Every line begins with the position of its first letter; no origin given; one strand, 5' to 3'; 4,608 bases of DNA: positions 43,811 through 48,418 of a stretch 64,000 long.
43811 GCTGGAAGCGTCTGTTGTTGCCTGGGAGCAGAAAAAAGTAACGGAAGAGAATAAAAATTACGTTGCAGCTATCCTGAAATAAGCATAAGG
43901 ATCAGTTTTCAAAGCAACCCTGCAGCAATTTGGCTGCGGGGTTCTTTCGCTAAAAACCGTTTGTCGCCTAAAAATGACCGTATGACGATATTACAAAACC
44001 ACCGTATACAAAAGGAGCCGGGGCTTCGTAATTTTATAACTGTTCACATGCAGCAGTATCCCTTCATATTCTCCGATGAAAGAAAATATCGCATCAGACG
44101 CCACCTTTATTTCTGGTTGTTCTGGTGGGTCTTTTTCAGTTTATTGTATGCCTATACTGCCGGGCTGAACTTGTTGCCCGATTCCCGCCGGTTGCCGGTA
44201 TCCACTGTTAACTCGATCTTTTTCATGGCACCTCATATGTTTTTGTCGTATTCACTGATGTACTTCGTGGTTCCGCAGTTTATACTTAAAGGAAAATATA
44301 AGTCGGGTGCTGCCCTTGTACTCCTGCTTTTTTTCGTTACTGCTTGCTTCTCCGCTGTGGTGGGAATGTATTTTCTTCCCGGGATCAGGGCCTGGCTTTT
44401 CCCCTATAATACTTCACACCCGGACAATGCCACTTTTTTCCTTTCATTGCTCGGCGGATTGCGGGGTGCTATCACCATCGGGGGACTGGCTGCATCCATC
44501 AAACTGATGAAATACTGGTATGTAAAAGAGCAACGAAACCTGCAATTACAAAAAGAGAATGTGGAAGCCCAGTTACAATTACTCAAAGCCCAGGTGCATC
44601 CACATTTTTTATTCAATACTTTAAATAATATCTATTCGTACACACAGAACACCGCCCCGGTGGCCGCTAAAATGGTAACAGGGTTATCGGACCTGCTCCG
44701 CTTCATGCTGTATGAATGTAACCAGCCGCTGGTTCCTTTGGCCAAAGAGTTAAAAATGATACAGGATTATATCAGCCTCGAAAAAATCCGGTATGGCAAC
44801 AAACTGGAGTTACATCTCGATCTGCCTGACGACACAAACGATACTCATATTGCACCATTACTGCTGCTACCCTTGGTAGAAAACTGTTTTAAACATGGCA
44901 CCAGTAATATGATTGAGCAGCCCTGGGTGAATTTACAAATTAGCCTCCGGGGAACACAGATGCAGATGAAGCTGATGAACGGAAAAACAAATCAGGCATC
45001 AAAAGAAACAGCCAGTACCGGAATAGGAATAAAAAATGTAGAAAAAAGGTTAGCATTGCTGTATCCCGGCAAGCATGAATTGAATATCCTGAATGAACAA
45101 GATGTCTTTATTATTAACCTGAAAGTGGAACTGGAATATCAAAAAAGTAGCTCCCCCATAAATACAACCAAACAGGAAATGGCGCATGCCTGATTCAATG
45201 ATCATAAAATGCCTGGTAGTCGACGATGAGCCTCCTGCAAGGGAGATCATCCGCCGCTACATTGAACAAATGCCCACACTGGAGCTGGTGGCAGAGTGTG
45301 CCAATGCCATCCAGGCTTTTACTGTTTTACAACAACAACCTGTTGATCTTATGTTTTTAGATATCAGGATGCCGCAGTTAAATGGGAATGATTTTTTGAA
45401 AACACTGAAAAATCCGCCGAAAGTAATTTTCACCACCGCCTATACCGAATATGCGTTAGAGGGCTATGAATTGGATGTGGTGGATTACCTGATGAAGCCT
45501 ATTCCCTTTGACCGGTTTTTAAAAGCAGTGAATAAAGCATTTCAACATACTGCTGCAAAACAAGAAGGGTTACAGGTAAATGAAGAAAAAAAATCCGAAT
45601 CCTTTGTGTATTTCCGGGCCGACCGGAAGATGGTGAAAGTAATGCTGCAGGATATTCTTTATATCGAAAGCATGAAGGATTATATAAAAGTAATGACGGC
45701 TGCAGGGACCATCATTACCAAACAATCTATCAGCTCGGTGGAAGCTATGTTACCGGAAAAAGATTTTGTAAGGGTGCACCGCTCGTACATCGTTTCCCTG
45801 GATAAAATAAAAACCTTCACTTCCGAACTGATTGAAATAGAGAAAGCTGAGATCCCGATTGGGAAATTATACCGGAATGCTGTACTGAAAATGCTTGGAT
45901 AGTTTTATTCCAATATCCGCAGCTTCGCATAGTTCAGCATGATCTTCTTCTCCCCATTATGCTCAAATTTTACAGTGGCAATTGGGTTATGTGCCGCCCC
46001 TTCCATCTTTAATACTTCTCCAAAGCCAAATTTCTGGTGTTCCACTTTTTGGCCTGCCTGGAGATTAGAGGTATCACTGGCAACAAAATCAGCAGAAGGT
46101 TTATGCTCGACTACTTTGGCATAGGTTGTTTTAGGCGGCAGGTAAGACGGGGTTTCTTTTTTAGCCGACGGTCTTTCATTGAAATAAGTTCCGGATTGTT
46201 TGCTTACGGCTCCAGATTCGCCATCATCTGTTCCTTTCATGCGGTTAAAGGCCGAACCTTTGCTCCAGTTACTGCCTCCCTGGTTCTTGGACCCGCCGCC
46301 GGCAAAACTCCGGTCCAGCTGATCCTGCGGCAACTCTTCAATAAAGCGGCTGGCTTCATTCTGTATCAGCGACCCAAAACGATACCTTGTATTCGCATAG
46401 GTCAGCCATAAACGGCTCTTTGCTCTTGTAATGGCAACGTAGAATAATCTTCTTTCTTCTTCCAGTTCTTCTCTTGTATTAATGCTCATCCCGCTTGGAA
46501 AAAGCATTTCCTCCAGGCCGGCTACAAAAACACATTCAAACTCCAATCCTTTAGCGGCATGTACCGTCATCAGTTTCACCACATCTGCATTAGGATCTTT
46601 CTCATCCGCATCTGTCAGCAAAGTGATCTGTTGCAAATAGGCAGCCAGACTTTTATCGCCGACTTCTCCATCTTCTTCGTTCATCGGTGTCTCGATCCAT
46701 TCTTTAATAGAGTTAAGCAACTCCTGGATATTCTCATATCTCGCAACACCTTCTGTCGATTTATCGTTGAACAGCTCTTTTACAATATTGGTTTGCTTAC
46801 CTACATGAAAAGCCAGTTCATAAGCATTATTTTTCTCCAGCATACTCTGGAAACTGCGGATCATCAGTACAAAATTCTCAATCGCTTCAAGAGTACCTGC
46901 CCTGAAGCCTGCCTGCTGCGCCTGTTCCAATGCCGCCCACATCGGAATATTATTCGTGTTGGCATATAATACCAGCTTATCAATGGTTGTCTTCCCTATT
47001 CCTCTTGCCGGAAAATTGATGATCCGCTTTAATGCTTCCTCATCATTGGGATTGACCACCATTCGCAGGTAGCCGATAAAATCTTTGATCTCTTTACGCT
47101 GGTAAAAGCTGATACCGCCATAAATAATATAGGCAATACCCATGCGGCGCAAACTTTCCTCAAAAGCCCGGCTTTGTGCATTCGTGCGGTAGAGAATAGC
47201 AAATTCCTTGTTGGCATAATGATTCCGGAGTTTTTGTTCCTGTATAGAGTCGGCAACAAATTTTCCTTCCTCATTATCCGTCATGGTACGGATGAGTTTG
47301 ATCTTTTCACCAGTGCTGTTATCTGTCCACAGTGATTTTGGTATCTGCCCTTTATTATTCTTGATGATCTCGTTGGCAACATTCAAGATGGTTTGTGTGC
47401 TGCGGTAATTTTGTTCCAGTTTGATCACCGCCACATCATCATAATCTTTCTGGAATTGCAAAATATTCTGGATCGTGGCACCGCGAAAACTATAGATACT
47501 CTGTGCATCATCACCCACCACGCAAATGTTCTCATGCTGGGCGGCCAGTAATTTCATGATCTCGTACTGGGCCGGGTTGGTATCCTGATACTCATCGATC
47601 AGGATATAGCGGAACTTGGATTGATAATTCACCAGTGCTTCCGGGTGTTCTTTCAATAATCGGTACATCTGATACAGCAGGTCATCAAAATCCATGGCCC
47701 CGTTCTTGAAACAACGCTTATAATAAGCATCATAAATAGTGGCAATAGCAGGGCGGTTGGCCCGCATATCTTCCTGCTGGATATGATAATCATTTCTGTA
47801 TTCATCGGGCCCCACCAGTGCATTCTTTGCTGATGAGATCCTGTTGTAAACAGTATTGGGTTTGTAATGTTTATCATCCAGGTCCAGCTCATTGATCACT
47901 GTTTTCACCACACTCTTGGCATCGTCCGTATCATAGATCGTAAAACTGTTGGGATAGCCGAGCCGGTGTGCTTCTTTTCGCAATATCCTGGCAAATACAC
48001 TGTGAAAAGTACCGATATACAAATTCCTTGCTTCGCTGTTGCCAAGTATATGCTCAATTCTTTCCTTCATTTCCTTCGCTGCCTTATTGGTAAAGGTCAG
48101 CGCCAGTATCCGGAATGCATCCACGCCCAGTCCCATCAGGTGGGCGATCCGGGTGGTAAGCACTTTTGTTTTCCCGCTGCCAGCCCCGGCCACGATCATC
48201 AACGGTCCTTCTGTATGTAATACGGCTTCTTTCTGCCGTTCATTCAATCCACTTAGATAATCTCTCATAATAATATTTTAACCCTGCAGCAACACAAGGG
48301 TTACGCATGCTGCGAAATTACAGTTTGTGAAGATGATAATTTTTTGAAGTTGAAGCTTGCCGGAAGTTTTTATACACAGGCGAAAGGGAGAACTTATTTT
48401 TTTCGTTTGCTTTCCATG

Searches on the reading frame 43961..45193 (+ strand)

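Call 38: search_protein_families(library=pfam, proteins=[window:43961-45193:+], max_evalue=0.001)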
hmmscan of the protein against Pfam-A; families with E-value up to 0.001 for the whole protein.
window:43961-45193:+ (410 aa): 1 family
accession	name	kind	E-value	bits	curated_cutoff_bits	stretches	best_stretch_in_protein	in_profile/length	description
PF06580.19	His_kinase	-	2.4e-26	92.2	25.2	1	203-282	1-81/81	Histidine kinase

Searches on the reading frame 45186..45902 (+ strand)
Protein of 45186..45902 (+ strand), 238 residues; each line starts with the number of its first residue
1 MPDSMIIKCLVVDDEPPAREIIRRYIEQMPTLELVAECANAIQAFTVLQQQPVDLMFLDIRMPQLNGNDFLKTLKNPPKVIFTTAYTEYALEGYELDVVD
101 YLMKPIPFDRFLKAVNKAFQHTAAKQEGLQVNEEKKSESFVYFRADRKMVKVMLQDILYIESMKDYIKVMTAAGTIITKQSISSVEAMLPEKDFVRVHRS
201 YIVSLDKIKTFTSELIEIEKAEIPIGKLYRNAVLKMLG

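Call 38: search_protein_families(library=pfam, proteins=[window:45186-45902:+], max_evalue=0.001)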
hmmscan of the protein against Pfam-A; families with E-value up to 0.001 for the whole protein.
window:45186-45902:+ (238 aa): 2 families
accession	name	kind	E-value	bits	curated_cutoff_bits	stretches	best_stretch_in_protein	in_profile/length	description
PF00072.30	Response_reg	-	2e-22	79.9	30.2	1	10-115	2-110/111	Response regulator receiver domain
PF04397.21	LytTR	-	3.7e-19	69.2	22.6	1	148-237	2-97/98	LytTr DNA-binding domain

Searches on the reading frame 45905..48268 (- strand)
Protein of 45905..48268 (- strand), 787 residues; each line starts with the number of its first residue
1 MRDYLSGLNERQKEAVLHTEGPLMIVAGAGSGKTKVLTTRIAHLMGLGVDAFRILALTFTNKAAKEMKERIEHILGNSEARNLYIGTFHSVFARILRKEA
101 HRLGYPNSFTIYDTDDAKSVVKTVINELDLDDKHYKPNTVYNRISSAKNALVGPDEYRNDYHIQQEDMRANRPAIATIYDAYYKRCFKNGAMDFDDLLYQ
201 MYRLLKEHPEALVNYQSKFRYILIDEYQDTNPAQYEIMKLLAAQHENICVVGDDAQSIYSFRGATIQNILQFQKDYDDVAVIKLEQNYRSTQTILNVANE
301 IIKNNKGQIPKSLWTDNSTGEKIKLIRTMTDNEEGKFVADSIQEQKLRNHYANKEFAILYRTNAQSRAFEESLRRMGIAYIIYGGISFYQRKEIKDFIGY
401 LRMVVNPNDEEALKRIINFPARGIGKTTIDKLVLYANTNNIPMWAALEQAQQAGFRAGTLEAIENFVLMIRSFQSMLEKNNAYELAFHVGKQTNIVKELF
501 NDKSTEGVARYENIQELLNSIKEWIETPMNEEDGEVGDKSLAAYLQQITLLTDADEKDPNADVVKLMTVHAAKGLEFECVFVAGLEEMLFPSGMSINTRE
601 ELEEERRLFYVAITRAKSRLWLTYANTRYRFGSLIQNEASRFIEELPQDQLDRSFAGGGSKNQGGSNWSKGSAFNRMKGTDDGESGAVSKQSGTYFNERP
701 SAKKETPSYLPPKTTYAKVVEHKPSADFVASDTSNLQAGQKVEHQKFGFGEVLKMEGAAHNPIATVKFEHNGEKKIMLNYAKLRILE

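Call 38: search_protein_families(library=pfam, proteins=[window:45905-48268:-], max_evalue=0.001)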
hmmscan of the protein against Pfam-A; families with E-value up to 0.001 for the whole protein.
window:45905-48268:- (787 aa): 8 families
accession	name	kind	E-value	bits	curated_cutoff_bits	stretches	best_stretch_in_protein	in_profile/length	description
PF00580.27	UvrD-helicase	-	5.8e-91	305.4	23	1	8-276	1-270/271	UvrD/REP helicase N-terminal domain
PF13361.12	UvrD_C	-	4.6e-79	266.8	25.6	1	282-626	1-349/350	UvrD-like helicase C-terminal domain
PF13245.12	AAA_19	-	1.5e-24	87.1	25.1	1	12-262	1-134/134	AAA domain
PF13538.12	UvrD_C_2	-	1.3e-11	44.6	27.4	1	566-623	4-52/52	UvrD-like helicase C-terminal domain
PF01443.25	Viral_helicase1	-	3.4e-09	37.3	21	0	205-286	47-125/228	Viral superfamily 1 RNA helicase core domain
PF13604.12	AAA_30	-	6.3e-09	36.3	27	1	8-72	2-67/191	AAA domain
PF21196.3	PcrA_UvrD_tudor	-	6.2e-07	29.6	23.9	1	739-781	2-44/48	PcrA/UvrD tudor domain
PF13087.12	AAA_12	-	1.1e-06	28.8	27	1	531-622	109-190/195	AAA domain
